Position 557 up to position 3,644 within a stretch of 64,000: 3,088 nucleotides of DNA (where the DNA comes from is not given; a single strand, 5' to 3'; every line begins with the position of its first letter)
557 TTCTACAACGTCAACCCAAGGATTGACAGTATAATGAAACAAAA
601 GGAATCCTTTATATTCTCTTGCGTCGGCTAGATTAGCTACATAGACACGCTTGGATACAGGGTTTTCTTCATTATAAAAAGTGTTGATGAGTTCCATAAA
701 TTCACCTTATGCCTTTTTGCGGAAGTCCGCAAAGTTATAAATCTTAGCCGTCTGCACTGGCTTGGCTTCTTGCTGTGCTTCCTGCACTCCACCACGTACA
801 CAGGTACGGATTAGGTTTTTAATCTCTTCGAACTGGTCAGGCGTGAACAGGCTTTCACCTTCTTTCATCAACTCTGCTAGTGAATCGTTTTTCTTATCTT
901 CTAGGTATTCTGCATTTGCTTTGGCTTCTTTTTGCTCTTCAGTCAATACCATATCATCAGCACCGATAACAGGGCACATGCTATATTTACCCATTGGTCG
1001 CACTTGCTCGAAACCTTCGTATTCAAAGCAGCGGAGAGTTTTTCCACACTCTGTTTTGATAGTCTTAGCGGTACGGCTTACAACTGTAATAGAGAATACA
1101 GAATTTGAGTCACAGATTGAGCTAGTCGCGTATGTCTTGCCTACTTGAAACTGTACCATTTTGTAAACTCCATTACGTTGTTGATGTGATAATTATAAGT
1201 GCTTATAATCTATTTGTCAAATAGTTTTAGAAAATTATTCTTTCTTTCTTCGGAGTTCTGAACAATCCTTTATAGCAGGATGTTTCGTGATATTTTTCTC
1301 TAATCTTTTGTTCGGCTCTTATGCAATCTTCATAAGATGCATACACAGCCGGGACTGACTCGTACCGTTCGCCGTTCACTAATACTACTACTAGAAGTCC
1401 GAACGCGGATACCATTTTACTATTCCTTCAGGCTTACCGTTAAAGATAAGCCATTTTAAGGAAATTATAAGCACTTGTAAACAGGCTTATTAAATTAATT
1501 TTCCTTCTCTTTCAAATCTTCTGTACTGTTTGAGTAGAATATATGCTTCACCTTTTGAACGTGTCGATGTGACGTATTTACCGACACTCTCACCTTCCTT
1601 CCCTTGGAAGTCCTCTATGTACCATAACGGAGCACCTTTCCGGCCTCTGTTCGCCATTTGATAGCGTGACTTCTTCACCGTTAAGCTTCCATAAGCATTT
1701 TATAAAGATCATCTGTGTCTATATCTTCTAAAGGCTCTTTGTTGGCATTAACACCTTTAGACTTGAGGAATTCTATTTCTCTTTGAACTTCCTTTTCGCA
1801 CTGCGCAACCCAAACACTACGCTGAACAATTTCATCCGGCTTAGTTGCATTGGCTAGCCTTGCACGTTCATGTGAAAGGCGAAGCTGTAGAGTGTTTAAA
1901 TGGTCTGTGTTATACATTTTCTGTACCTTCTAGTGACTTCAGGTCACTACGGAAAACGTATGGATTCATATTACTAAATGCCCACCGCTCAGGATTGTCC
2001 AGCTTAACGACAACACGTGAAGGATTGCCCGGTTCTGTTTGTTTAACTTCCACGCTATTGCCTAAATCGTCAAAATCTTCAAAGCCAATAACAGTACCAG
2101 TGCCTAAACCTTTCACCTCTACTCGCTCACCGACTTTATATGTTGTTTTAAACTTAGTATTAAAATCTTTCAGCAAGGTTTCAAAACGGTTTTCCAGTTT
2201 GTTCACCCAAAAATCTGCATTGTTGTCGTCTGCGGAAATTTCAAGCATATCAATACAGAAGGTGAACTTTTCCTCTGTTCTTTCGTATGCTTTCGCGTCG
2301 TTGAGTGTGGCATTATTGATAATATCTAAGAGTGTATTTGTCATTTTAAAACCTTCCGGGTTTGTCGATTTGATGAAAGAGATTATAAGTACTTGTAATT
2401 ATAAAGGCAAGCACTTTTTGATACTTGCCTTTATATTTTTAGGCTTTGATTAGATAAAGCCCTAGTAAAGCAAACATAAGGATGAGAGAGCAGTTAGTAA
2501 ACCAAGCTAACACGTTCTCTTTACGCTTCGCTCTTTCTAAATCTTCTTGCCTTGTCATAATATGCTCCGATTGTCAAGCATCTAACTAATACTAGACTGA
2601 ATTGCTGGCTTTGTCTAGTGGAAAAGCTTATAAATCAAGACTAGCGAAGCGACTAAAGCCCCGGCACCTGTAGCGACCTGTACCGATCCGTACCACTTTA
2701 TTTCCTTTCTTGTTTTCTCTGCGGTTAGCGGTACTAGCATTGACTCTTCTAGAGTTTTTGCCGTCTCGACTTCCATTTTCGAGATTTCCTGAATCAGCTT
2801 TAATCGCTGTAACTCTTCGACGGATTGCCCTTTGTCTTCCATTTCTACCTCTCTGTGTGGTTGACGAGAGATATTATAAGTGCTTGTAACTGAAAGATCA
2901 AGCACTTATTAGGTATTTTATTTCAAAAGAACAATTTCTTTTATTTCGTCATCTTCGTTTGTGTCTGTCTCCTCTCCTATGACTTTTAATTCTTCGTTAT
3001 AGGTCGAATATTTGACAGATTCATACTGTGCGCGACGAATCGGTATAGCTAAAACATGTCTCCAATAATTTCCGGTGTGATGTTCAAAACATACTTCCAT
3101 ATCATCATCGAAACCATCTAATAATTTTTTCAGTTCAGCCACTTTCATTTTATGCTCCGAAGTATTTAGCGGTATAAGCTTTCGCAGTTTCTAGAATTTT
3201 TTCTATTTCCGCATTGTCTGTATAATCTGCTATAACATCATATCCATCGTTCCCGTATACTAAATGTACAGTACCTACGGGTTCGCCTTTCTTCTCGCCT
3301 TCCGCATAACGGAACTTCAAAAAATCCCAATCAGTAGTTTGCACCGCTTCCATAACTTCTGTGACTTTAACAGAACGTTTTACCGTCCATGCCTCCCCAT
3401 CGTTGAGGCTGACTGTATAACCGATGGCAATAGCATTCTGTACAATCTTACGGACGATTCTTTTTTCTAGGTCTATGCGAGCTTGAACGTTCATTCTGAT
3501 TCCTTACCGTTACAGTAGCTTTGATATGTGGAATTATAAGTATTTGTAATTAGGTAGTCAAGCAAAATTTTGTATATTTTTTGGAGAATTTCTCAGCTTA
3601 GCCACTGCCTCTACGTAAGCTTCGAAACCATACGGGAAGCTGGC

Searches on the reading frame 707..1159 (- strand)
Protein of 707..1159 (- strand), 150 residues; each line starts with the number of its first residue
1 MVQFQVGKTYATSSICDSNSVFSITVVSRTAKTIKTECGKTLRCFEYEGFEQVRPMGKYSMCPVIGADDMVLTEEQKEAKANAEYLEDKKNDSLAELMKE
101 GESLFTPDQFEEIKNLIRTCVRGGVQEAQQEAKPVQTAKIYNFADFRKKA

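Call 17: find_encoding_contigs(protein=window:707-1159:-, flank=10000, max_places=4)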
Protein window:707-1159:- (150 aa): 5 contigs read that carry it; 4 places shown.
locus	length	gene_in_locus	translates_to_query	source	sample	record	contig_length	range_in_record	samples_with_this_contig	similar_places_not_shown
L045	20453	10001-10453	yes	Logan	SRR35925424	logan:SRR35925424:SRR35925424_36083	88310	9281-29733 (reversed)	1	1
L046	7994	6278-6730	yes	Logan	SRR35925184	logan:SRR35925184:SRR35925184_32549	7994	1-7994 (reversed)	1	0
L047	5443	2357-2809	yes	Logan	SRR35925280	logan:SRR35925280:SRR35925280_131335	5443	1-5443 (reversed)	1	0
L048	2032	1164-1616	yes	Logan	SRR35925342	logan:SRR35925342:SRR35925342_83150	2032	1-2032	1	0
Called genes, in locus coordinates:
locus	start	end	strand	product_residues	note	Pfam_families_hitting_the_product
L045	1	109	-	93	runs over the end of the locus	-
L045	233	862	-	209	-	PF01656:CbiA, PF02374:ArsA_ATPase (weak), PF06564:CBP_BcsQ (faint), PF07015:VirC1, PF09140:MipZ (faint), PF10609:ParA, PF13614:AAA_31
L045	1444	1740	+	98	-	-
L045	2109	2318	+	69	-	-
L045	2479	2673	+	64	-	-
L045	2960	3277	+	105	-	PF13744:HTH_37, PF01381:HTH_3 (faint)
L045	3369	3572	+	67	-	-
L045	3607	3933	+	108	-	-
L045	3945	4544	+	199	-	-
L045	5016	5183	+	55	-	-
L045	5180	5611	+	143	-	-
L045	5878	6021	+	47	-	-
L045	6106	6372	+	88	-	-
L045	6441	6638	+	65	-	-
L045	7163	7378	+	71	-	-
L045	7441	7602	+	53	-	-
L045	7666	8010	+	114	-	-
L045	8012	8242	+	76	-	-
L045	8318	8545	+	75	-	-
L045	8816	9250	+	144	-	-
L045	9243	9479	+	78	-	-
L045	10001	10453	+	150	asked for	-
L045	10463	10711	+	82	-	-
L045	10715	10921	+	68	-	-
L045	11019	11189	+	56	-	-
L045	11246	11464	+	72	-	-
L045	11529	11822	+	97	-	-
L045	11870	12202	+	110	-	-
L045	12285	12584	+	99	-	-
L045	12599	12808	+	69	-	-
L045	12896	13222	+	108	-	-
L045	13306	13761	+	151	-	PF26901:Phage_T4_Y05D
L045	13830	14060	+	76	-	-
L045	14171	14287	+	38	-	-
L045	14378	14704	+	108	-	-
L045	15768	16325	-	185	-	-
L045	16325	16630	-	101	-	-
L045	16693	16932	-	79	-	-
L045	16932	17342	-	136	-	-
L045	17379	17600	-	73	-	-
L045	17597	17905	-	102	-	-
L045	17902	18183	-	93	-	-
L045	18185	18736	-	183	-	PF12694:cpYpsA (weak)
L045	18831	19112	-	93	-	-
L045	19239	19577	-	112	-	-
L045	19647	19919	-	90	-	-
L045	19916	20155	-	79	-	-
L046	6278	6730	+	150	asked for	-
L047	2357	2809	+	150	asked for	-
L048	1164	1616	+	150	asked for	-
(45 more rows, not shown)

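Call 30: search_protein_families(library=pfam, proteins=[window:707-1159:-], max_evalue=0.1)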
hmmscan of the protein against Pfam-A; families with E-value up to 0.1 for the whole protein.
window:707-1159:- (150 aa): 0 families

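Call 33: find_related_loci(query=L045:19239-19577:-, collection=metagenome_contigs, flank=10000)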
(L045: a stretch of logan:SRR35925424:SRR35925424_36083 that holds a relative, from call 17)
Query L045:19239-19577:- (112 aa) in metagenome_contigs; peptide patterns used: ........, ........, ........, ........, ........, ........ (x = any residue, [..] = any of these).
600 stretches matched a pattern, but none encodes a relative of the query by tblastn (E <= 1e-3).

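Call 34: find_homologous_proteins(query=L045:19916-20155:-, max_evalue=0.00001)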
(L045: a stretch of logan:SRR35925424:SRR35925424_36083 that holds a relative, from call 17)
Query L045:19916-20155:- (79 aa): 1 proteins with E <= 0.00001 among 1 candidates.
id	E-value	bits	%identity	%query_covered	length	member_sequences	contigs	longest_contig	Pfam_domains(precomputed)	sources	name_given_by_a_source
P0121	4.6e-44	165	100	100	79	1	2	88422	-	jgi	jgi:hypothetical protein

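Call 35: find_encoding_contigs(protein=P0121, flank=10000, max_places=3)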
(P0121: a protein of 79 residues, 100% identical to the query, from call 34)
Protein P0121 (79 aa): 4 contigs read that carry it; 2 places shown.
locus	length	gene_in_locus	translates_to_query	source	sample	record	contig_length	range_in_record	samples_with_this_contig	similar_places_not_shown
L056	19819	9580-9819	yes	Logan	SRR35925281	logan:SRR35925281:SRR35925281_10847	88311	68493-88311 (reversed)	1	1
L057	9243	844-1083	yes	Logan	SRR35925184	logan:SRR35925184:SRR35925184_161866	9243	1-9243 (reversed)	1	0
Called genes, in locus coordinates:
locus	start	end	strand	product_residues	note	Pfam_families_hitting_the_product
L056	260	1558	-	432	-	-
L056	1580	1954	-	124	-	-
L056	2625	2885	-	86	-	-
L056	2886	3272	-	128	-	PF25176:DUF7831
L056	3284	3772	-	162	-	-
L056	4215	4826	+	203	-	PF13328:HD_4, PF01966:HD (faint)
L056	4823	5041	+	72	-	-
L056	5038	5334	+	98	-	-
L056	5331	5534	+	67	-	-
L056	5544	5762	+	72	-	-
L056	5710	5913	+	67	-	-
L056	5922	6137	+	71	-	-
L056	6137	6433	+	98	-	-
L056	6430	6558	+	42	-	-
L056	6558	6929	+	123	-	-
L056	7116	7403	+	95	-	-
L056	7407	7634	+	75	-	-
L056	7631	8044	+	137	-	PF00383:dCMP_cyt_deam_1, PF14437:MafB19-deam, PF14439:Bd3614-deam (weak)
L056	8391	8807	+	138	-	PF24116:DUF7390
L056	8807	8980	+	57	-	-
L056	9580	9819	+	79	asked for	-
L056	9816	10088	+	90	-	-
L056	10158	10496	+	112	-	-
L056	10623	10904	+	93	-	-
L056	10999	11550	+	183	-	PF12694:cpYpsA (weak)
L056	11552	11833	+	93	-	-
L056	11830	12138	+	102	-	-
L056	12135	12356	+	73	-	-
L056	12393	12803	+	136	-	-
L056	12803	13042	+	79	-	-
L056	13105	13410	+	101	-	-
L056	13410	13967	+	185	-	-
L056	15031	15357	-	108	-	-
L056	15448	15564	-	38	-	-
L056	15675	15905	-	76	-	-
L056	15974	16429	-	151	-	PF26901:Phage_T4_Y05D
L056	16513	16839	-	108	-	-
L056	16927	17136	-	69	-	-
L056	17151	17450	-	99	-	-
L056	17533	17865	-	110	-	-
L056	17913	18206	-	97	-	-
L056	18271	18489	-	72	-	-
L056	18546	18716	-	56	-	-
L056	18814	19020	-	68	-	-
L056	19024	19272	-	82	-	-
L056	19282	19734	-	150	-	-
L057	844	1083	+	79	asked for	-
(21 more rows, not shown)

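Call 46: search_protein_families(library=pfam, alignment_id=A1, max_evalue=0.001)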
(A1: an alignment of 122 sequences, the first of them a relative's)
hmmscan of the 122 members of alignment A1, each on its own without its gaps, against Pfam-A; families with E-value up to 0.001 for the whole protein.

A. member 1, L056:260-1558:- (432 aa): 0 families

B. families by the number of members that match (of 122 scanned): 33 families (the first 25 are shown)
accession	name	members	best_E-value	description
PF22182.2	DUF6945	2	3.6e-07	Domain of unknown function (DUF6945)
PF25176.1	DUF7831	1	7.2e-31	Family of unknown function (DUF7831)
PF00383.29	dCMP_cyt_deam_1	1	3.1e-24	Cytidine and deoxycytidylate deaminase zinc-binding region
PF23969.1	DUF7296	1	4e-23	Domain of unknown function (DUF7296)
PF24116.1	DUF7390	1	6.5e-23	Domain of unknown function (DUF7390)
PF25708.1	Phage_T7_Gp5_9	1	1.3e-17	Phage T7 gp5.9 RecBCD inhibitor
PF14437.12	MafB19-deam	1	1.9e-16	MafB19-like deaminase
PF24240.1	DUF7448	1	4.2e-16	Domain of unknown function (DUF7448)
PF09414.15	RNA_ligase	1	4.2e-16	RNA ligase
PF13328.12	HD_4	1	6e-16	HD domain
PF12694.12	cpYpsA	1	7.3e-12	Circularly permutated YpsA SLOG family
PF22745.1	Nlig-Ia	1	2.2e-08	DNA ligase-like, N-terminal NAD+-binding domain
PF00462.30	Glutaredoxin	1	2e-07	Glutaredoxin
PF13730.12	HTH_36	1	4.3e-06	Helix-turn-helix domain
PF08279.18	HTH_11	1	4.6e-06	HTH domain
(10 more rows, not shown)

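Call 50: search_protein_families(library=phrogs, proteins=[L056:3284-3772:-, L056:10999-11550:+, L056:6920-7114:+, L056:260-1558:-], max_evalue=0.001)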
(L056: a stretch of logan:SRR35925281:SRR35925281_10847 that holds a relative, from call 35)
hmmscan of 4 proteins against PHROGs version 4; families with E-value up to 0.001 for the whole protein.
L056:3284-3772:- (162 aa): 2 families
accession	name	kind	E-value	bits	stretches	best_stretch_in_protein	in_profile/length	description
phrog_8102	-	DNA, RNA and nucleotide metabolism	9.7e-11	42.3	1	1-103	4-110/337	replication initiation protein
phrog_270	-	DNA, RNA and nucleotide metabolism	0.00038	21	1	31-113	47-129/383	replication initiation protein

L056:10999-11550:+ (183 aa): 1 family
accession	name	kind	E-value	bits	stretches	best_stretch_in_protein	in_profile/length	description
phrog_10774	-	unknown function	5.8e-70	235.5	1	1-173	4-176/179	-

L056:6920-7114:+ (64 aa): 1 family
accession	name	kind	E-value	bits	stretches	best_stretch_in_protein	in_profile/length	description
phrog_14810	-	unknown function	3.4e-05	24.7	1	15-53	9-45/48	-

L056:260-1558:- (432 aa): 1 family
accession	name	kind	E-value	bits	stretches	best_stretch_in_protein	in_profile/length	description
phrog_6102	-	moron, auxiliary metabolic gene and host takeover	9.5e-06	25.6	1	287-430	90-225/442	lipase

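Call 73: search_protein_families(library=pfam, proteins=[L056:13410-13967:+, L056:13045-13410:+, L056:12393-12803:+, L056:15974-16459:-, L056:6558-6929:+, L056:11830-12138:+, L056:10158-10496:+, L056:15031-15366:-, L056:17533-17865:-], max_evalue=1)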
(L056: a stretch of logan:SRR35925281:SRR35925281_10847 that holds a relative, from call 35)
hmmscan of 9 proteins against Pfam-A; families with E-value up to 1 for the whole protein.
L056:13410-13967:+ (185 aa): 0 families

L056:13045-13410:+ (121 aa): 0 families

L056:12393-12803:+ (136 aa): 0 families

L056:15974-16459:- (161 aa): 4 families
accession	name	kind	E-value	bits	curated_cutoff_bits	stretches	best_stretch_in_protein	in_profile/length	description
PF06698.16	DUF1192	-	0.015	15.8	25.5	1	109-138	31-57/58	Protein of unknown function (DUF1192)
PF03151.22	TPT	-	0.15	11.8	30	1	9-48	84-122/291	Triose-phosphate Transporter family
PF04102.17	SlyX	-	0.16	13.1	30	1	100-130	26-56/67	SlyX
PF08432.15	Vfa1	-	0.34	11.6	27.3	1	97-147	54-105/179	AAA-ATPase Vps4-associated protein 1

L056:6558-6929:+ (123 aa): 1 family
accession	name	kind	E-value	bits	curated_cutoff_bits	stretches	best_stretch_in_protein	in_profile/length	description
PF24253.1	DUF7454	-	0.17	12.2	27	1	57-81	18-43/59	Domain of unknown function (DUF7454)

L056:11830-12138:+ (102 aa): 2 families
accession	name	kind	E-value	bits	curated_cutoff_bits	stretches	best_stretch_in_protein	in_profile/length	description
PF22745.1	Nlig-Ia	-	2.2e-08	35.1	27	1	23-80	14-74/92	DNA ligase-like, N-terminal NAD+-binding domain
PF14699.12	hGDE_N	-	0.036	14.6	22.1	1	8-40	39-71/92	N-terminal domain from the human glycogen debranching enzyme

L056:10158-10496:+ (112 aa): 0 families

L056:15031-15366:- (111 aa): 0 families

L056:17533-17865:- (110 aa): 0 families

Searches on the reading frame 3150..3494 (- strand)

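Call 30: search_protein_families(library=pfam, proteins=[window:3150-3494:-], max_evalue=0.1)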
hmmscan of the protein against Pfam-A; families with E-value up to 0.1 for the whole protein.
window:3150-3494:- (114 aa): 1 family
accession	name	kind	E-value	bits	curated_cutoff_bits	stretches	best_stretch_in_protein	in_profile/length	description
PF06988.16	NifT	-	0.04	14.1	22.6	1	6-40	19-51/64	NifT/FixU protein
